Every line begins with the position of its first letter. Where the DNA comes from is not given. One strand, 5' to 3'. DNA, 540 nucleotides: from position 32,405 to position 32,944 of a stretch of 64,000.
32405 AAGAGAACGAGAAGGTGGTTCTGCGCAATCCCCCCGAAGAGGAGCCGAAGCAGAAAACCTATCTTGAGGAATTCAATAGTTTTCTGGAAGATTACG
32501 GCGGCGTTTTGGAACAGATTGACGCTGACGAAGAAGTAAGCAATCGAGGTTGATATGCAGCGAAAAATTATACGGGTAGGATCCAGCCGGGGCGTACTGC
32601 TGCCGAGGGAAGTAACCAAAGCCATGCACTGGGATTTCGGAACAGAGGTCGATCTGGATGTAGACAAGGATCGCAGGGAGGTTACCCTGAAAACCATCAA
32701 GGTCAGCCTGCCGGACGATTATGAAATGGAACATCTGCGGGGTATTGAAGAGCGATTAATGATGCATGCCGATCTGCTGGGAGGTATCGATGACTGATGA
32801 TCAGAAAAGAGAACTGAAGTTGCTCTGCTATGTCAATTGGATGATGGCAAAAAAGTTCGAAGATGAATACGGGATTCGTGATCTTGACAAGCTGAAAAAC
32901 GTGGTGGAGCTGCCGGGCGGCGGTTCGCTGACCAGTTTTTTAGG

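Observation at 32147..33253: Self-contained three-gene module: two paralogous AbrB/MazE-like genes plus a Doc/Fic-like gene with a crippled active site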

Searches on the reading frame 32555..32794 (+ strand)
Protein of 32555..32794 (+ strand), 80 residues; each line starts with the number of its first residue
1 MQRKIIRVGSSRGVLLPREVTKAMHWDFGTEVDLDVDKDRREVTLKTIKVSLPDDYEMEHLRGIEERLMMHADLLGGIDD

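Call 5: search_protein_families(library=pfam, proteins=[window:32555-32794:+], max_evalue=1)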
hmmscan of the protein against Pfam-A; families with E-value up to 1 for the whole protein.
window:32555-32794:+ (80 aa): 1 family
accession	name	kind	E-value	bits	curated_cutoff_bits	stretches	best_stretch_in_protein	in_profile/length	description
PF04014.23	MazE_antitoxin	-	2e-05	24.9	24.7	1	6-48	2-43/48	Antidote-toxin recognition MazE, bacterial antitoxin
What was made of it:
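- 32555..32797 (+): orfB, 80 aa: a paralogous AbrB/MazE N-domain plus a conserved acidic C-terminal helix; translationally coupled to orfC. PF04014 at 2e-5 (call 5).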

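Call 6: search_protein_families(library=ncbifam, proteins=[window:32555-32794:+], max_evalue=1)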
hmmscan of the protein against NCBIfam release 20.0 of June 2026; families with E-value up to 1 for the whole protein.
window:32555-32794:+ (80 aa): 3 families
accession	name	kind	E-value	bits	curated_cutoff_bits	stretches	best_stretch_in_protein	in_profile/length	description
TIGR02609.1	doc_partner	hypoth_equivalog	1.6e-05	25.2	55.9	1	3-50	1-46/74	putative addiction module antidote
NF006352.0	PRK08577.1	equivalog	0.016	15.2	140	1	3-50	4-51/136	hypothetical protein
TIGR01439.1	lp_hng_hel_AbrB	domain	0.082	12.6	28.3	1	6-47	2-42/44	transcriptional regulator, AbrB family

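Call 39: search_protein_families(library=padloc, proteins=[window:32555-32794:+], max_evalue=1)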
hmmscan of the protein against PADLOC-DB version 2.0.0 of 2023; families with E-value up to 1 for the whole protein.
window:32555-32794:+ (80 aa): 0 families

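Call 40: search_protein_families(library=phrogs, proteins=[window:32555-32794:+], max_evalue=1)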
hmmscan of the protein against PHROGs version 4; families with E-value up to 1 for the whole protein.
window:32555-32794:+ (80 aa): 3 families
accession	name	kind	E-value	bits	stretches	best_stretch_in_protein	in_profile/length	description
phrog_4324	-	unknown function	9.2e-05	23.6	1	1-49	2-48/89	-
phrog_661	-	unknown function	0.00051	20.8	1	16-47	23-52/61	-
phrog_2444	-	unknown function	0.052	14.4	1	16-46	3-33/38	-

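Call 47: find_homologous_proteins(query=window:32555-32794:+, max_evalue=0.001)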
Query window:32555-32794:+ (80 aa): 69 proteins with E <= 0.001 among 69 candidates.
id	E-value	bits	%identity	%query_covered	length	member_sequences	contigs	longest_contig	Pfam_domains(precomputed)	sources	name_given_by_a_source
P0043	6.4e-44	165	98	100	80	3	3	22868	PF04014.24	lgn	-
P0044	3.7e-43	162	95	100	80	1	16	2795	PF04014.24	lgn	-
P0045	4.8e-42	159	94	100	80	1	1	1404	PF04014.24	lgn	-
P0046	3.2e-40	153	89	100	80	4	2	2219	PF04014.24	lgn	-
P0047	5.7e-39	149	86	100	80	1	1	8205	-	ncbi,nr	ncbi:MAG: AbrB/MazE/SpoVT family DNA-binding domain-containing protein [Candidatus Marinimicrobia ba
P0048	6.2e-39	149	86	100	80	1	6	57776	-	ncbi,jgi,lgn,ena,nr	ncbi:AbrB/MazE/SpoVT family DNA-binding domain-containing protein [bacterium]|nr:AbrB/MazE/SpoVT fam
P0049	1.2e-38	148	86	100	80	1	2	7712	-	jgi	-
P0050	1.5e-38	148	84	100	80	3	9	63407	-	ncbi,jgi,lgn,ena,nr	ncbi:MAG: hypothetical protein J7L22_05425 [Candidatus Marinimicrobia bacterium]|nr:hypothetical pro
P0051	1.8e-38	147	88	100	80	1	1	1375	-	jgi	-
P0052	2.2e-38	147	84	100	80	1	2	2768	-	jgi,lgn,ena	-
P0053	2.2e-38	147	86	100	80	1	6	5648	-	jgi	-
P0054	7.5e-38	145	84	100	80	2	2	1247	-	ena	-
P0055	8.3e-38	145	85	100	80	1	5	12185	-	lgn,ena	-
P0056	1.0e-37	145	83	100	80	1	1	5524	-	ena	-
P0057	1.1e-37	145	84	100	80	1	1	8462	-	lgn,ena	-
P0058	1.5e-37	144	85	100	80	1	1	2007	PF04014.24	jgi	-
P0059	2.5e-37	144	85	100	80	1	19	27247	PF04014.24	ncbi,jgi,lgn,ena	-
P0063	3.0e-34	134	79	100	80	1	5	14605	PF04014.24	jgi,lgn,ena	-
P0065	1.2e-32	129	76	100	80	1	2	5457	PF04014.24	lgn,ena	-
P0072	1.1e-31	126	75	100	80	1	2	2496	PF04014.24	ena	-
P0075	1.5e-31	125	74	100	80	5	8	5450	PF04014.24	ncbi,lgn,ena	-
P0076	1.7e-31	125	75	100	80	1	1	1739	PF04014.24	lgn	-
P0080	1.4e-30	122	73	100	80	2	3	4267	PF04014.24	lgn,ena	-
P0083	3.4e-30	121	70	100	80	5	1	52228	PF04014.24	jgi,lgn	-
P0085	1.0e-29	119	69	100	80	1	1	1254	PF04014.24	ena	-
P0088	2.8e-29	118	69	100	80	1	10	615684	PF04014.24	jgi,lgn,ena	-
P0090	9.5e-28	113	71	100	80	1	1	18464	PF04014.24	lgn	-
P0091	1.8e-27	112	66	100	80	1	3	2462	PF04014.24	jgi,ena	-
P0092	1.8e-27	112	65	100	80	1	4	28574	PF04014.24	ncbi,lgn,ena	-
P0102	1.3e-24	103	61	100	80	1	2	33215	PF04014.24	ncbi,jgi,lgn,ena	-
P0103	1.5e-24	103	72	81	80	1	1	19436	PF04014.24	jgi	-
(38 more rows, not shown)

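Call 67: predict_structure(alignment_id=A3)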
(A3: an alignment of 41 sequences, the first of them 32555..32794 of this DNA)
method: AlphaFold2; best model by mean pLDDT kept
length: 80 residues; sequences in the alignment: 41
mean_pLDDT: 70.5   pTM: 0.37
mean pLDDT of the five models: 70.5, 59.3, 58.1, 56.6, 51.0
residues with pLDDT >= 90: 0; 70-90: 36; 50-70: 44; < 50: 0
segments of 3 or more residues with pLDDT < 50: none
pLDDT, mean of each block of 10 residues (from residue 1): 63 62 66 74 70 78 81 69
secondary structure, 60 per line:
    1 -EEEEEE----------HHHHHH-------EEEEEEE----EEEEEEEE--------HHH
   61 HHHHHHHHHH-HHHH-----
elements in order: E2-7 H18-23 E31-37 E42-49 H58-70 H72-75
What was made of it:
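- On AbrB/MazE/SpoVT antitoxin domain (PF04014): The orfB model has the expected topology at pLDDT 70 (call 67).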

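Call 84: fold_search(model_id=the predicted structure, library=pdb)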
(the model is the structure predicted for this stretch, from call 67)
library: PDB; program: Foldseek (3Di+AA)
matches with E <= 10: 276; with E <= 0.001: 0
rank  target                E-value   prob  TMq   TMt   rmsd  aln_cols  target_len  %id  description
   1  7xi6_A                3.4e-01  0.25  0.29  0.37   8.3        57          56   26  Crystal structure of C56 from pSSVi (released 2023-04-19)
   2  6j6q_F                8.1e-01  0.09  0.24  0.14  25.6        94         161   12  Cryo-EM structure of the yeast B*-b2 complex at an average resolution of 3.7 angstrom (released 2019-04-24)
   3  5ja8_E                9.8e-01  0.33  0.33  0.25   7.4        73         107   19  Crystal structure of the HigB2 toxin in complex with Nb2 (released 2017-04-05)
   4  8q4k_BBB              1.0e+00  0.06  0.18  0.10  15.6        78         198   17  Crystal structure of Borrelia burgdorferi BB0158 (released 2024-01-03)
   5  3kxt_A                1.1e+00  0.05  0.16  0.21  12.2        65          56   18  Crystal structure of Sulfolobus Cren7-dsDNA complex (released 2010-06-09)
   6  5itj_A                1.2e+00  0.28  0.31  0.45   5.1        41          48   20  The structure of histone-like protein (released 2017-01-25)
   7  3kvp_F                1.3e+00  0.18  0.28  0.48   9.7        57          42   14  Crystal Structure of Uncharacterized protein ymzC Precursor from Bacillus subtilis, Northeast Structural Genomics Cons (released 2010-02-02)
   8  5ja8_C                1.4e+00  0.25  0.34  0.26   7.6        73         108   16  Crystal structure of the HigB2 toxin in complex with Nb2 (released 2017-04-05)
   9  3kvp_E                1.5e+00  0.16  0.28  0.48   8.8        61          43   16  Crystal Structure of Uncharacterized protein ymzC Precursor from Bacillus subtilis, Northeast Structural Genomics Cons (released 2010-02-02)
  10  3ivd_A                1.5e+00  0.15  0.23  0.04  13.1        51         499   16  Putative 5'-Nucleotidase (c4898) from Escherichia Coli in complex with Uridine (released 2009-09-29)
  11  5wvy_A                1.5e+00  0.06  0.19  0.24  12.2        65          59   17  The crystal structure of Cren7 mutant L28V in complex with dsDNA (released 2017-04-26)
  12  7el5_A                1.6e+00  0.08  0.29  0.13  10.6        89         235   12  Crystal structure of Sizzled protein from Xenopus Laevis (released 2022-09-14)
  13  5wdi_B                1.7e+00  0.06  0.20  0.09  11.4        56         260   14  Structure of Human Sts-2 histidine phosphatase domain (released 2017-08-16)
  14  3lwi_A                1.7e+00  0.05  0.19  0.24  12.2        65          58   18  Crystal structure of Cren7-dsDNA complex (released 2010-05-26)
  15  6p7a_B                1.8e+00  0.23  0.26  0.15   5.8        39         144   15  CRYSTAL STRUCTURE OF THE FOWLPOX VIRUS HOLLIDAY JUNCTION RESOLVASE (released 2020-04-29)
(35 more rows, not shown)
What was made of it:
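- On AbrB/MazE/SpoVT antitoxin domain (PF04014): The fold search on that monomer model was uninformative (call 84).
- Tried and rejected: The best hits were weak AbrB-like proteins such as C56 and Sso7c4, at E > 0.3 (call 84).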
